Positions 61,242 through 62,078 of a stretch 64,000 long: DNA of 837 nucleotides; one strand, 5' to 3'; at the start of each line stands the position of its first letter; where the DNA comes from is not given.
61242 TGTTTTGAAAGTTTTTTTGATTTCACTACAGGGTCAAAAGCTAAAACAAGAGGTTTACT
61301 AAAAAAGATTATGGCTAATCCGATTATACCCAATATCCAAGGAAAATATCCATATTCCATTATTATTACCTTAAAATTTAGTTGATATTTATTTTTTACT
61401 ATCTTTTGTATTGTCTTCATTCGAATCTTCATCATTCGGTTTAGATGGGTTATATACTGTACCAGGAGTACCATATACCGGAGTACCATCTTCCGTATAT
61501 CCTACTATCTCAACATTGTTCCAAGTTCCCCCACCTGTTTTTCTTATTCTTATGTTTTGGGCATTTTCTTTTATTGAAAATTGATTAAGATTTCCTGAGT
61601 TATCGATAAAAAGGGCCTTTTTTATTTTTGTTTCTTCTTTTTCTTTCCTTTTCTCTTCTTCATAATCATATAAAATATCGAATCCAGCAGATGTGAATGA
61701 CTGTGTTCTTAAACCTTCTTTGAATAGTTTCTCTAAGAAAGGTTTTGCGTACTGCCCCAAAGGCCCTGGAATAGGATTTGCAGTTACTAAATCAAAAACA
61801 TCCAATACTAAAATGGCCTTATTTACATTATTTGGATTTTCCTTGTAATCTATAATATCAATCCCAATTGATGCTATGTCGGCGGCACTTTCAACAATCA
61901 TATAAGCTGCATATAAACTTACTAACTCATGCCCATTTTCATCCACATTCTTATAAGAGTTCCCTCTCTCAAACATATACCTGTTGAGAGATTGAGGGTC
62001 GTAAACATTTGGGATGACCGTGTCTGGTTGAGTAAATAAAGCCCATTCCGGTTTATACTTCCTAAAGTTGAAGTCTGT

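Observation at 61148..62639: RHS/YD-repeat polymorphic-toxin-like module with a signal peptide and a downstream small-TM candidate immunity gene in an archaeal genome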

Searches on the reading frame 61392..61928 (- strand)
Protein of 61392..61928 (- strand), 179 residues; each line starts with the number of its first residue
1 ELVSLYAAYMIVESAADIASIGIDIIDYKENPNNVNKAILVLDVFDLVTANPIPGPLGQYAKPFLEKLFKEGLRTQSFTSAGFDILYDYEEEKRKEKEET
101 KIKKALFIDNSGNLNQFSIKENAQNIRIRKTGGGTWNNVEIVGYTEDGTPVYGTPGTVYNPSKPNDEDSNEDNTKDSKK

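Call 26: find_homologous_proteins(query=window:61392-61928:-, max_evalue=0.01)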
Query seq(179 aa): 109 candidates shared short words with the query, none scored E <= 0.01.

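Call 36: search_protein_representatives(protein=window:61392-61928:-)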
Query: 179 residues. Proteins with E-value up to 0.001 (for the whole library): 8; up to 1e-10: 2; up to 1e-30: 1. The best 8 are listed.
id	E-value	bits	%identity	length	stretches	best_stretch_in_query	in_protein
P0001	4.7e-112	388.0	100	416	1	1-179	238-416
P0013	4.8e-11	59.1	37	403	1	69-178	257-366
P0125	3.1e-06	43.5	36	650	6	115-151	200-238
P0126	3.5e-06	43.3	40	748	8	134-164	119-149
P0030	2.2e-05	40.7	32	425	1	6-153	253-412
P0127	3.7e-05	40.0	36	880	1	3-110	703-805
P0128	1.1e-04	38.4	33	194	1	86-177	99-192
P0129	5.7e-04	36.1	38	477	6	98-126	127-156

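Call 60: search_protein_families(library=pfam, proteins=[window:61392-61928:-], max_evalue=0.01)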
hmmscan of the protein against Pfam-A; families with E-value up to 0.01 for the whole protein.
window:61392-61928:- (179 aa): 0 families

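Call 73: find_related_loci(query=window:61392-61928:-, collection=metagenome_contigs, flank=2500)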
Query window:61392-61928:- (179 aa) in metagenome_contigs; peptide patterns used: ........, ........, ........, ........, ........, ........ (x = any residue, [..] = any of these).
397 stretches matched a pattern, but none encodes a relative of the query by tblastn (E <= 1e-3).

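Call 74: predict_structure(alignment_id=A2)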
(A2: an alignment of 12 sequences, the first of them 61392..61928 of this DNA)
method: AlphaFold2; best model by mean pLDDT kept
length: 179 residues; sequences in the alignment: 12
mean_pLDDT: 68.8   pTM: 0.36
mean pLDDT of the five models: 68.8, 65.8, 64.8, 63.1, 62.4
residues with pLDDT >= 90: 14; 70-90: 79; 50-70: 58; < 50: 28
segments of 3 or more residues with pLDDT < 50: 72-80, 166-176
pLDDT, mean of each block of 10 residues (from residue 1): 82 80 75 66 65 54 57 46 52 51 86 86 82 81 90 86 54 45
secondary structure, 60 per line:
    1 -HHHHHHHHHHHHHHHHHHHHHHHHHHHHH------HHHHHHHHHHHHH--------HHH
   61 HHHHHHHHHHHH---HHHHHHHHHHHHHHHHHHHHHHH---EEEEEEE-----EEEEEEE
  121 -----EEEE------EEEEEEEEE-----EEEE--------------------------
elements in order: H2-30 H37-49 H58-72 H76-98 E102-108 E114-120 E126-129 E136-144 E150-153

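Call 79: fold_search(model_id=the predicted structure, library=pdb)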
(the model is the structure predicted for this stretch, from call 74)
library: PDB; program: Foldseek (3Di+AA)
matches with E <= 10: 127; with E <= 0.001: 0
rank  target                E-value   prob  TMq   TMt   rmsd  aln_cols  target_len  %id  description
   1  4lnn_C                9.2e-01  0.11  0.16  0.08  10.4        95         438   15  B. subtilis glutamine synthetase structures reveal large active site conformational changes and basis for isoenzyme sp (released 2013-11-13)
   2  9evy_D                1.1e+00  0.05  0.10  0.13  14.6        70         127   11  SARS-CoV-2 Nucleocapsid N-terminal domain (NTD) mutant E136D (released 2024-11-20)
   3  9gs2_A                1.1e+00  0.05  0.12  0.07  12.6        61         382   13  Structure of the Rieske bound Apo1 state of the heptameric Bcs1 AAA-ATPase (released 2025-06-04)
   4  7aih_Ap               1.2e+00  0.07  0.15  0.13  15.4        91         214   13  The Large subunit of the Kinetoplastid mitochondrial ribosome (released 2021-04-28)
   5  3mp6_A                1.3e+00  0.10  0.15  0.06  11.0        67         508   15  Complex Structure of Sgf29 and dimethylated H3K4 (released 2011-05-04)
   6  1hz6_B                1.6e+00  0.12  0.15  0.36   7.3        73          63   16  CRYSTAL STRUCTURES OF THE B1 DOMAIN OF PROTEIN L FROM PEPTOSTREPTOCOCCUS MAGNUS WITH A TYROSINE TO TRYPTOPHAN SUBSTITU (released 2001-04-04)
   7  8oow_B                1.6e+00  0.09  0.16  0.08  11.2        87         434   15  Glutamine synthetase from Methermicoccus shengliensis at a resolution of 2.64 A (released 2024-01-24)
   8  4lnn_F                1.7e+00  0.14  0.19  0.09  10.1        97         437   14  B. subtilis glutamine synthetase structures reveal large active site conformational changes and basis for isoenzyme sp (released 2013-11-13)
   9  8oow_A                1.8e+00  0.09  0.18  0.09  10.8        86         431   13  Glutamine synthetase from Methermicoccus shengliensis at a resolution of 2.64 A (released 2024-01-24)
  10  8oow_F                1.8e+00  0.08  0.16  0.08  11.1        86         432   15  Glutamine synthetase from Methermicoccus shengliensis at a resolution of 2.64 A (released 2024-01-24)
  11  6uks_A                2.0e+00  0.06  0.11  0.07  11.7        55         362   20  ATPgammaS bound mBcs1 (released 2020-02-05)
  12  9evs_1c               2.2e+00  0.28  0.13  0.38   2.2        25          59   12  Structure of the flowering plant mitoribosome with P-site tRNA (released 2025-09-03)
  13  3u7z_A                2.2e+00  0.08  0.12  0.20   6.5        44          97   11  Crystal structure of a putative metal binding protein RUMGNA_00854 (ZP_02040092.1) from Ruminococcus gnavus ATCC 29149 (released 2011-11-02)
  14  6ukp_A                2.4e+00  0.04  0.10  0.06  13.2        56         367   20  Apo mBcs1 (released 2020-02-12)
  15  6vyo_A                2.4e+00  0.03  0.10  0.13  14.6        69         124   12  Crystal structure of RNA binding domain of nucleocapsid phosphoprotein from SARS coronavirus 2 (released 2020-03-11)
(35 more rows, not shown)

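Call 94: search_protein_families(library=pfam, proteins=[P0126, P0125, P0129], max_evalue=1)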
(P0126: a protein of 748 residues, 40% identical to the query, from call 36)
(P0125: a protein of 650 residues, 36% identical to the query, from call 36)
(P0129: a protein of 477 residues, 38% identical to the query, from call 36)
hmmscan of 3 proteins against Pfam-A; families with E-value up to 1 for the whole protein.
P0126 (748 aa): 2 families
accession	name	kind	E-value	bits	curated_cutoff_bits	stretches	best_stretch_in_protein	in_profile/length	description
PF14240.11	YHYH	-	3.8e-07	30.7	25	0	321-357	85-121/193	YHYH protein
PF05036.18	SPOR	-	0.0004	21.1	21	1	672-743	2-73/76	SPOR domain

P0125 (650 aa): 12 families
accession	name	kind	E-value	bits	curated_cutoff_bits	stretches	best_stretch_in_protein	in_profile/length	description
PF08308.17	PEGA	-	6.7e-65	215.4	20.8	7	94-164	3-69/71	PEGA domain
PF23292.1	SAND_ULT1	-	1.3e-07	32.4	25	0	190-230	39-79/95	ULTRAPETALA1 SAND domain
PF13473.12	Cupredoxin_1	-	1.6e-05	25.3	27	1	567-647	17-102/104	Cupredoxin-like domain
PF24998.1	DUF7778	-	6.4e-05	23.3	25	0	508-539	90-121/125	Domain of unknown function (DUF7778)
PF21653.3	pulA_all-beta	-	7.1e-05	22.7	26.7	0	450-473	23-46/60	Pullulanase, all-beta domain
PF22692.1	LlgE_F_G_D1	-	0.00018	22.1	27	0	419-451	28-60/64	Flagellar hook protein FlgE/F/G D1 domain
PF11514.14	DUF3219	-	0.0003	21.2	25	0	521-539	26-44/94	Protein of unknown function (DUF3219)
PF23951.1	DUF7282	-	0.0016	19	27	0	149-174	48-73/112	Domain of unknown function (DUF7282)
PF00127.26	Copper-bind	-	0.075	13.9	21.2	1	573-608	5-40/99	Copper binding proteins, plastocyanin/azurin family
PF24976.1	Lipocalin_10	-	0.13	12.4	27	0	251-283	68-100/180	Lipocalin domain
PF04625.18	DEC-1_N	-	0.46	9.9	29.2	1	506-589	78-159/403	DEC-1 protein, N-terminal region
PF10507.14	TMEM65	-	0.51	10.7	25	0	451-492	8-50/109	Transmembrane protein 65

P0129 (477 aa): 9 families
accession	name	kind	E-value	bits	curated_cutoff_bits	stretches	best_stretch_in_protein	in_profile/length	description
PF17963.7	Big_9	-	5.6e-06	27.6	23.6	0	30-81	25-80/89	Bacterial Ig domain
PF12024.13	DUF3512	-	1e-05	25.9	23.4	0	210-229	122-141/186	Domain of unknown function (DUF3512)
PF12185.13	IR1-M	-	2.5e-05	24.5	25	0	428-440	5-17/61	Nup358/RanBP2 E3 ligase domain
PF06322.17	Phage_NinH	-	2.8e-05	24.4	29.8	0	87-105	5-23/60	Phage NinH protein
PF18027.6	Pepdidase_M14_N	-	0.00011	22.8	23.2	0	38-84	46-93/107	Cytosolic carboxypeptidase N-terminal domain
PF02784.22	Orn_Arg_deC_N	-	0.00028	20.8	23.4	0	147-198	86-137/247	Pyridoxal-dependent decarboxylase, pyridoxal binding domain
PF08059.18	SEP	-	0.00039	21.4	27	0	140-159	11-30/75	SEP domain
PF17892.7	Cadherin_5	-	0.065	13.5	26.5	0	53-81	59-87/98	Cadherin-like domain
PF12347.13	HJURP_C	-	0.13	12.5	22.7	0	335-356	26-47/60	Holliday junction regulator protein family C-terminal repeat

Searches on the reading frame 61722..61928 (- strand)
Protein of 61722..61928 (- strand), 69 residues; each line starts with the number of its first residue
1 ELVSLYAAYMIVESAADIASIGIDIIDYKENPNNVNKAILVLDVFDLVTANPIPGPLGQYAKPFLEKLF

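Call 78: find_related_loci(query=A4, collection=metagenome_contigs, flank=2500)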
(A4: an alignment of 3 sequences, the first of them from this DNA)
Query A4 (69 aa) in metagenome_contigs; peptide patterns used: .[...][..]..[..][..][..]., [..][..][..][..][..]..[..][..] (x = any residue, [..] = any of these).
317 stretches matched a pattern; 1 encode a relative of the query (tblastn E <= 1e-3); 1 distinct loci.
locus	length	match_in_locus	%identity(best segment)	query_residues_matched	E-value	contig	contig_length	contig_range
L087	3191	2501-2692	42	2-62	3e-12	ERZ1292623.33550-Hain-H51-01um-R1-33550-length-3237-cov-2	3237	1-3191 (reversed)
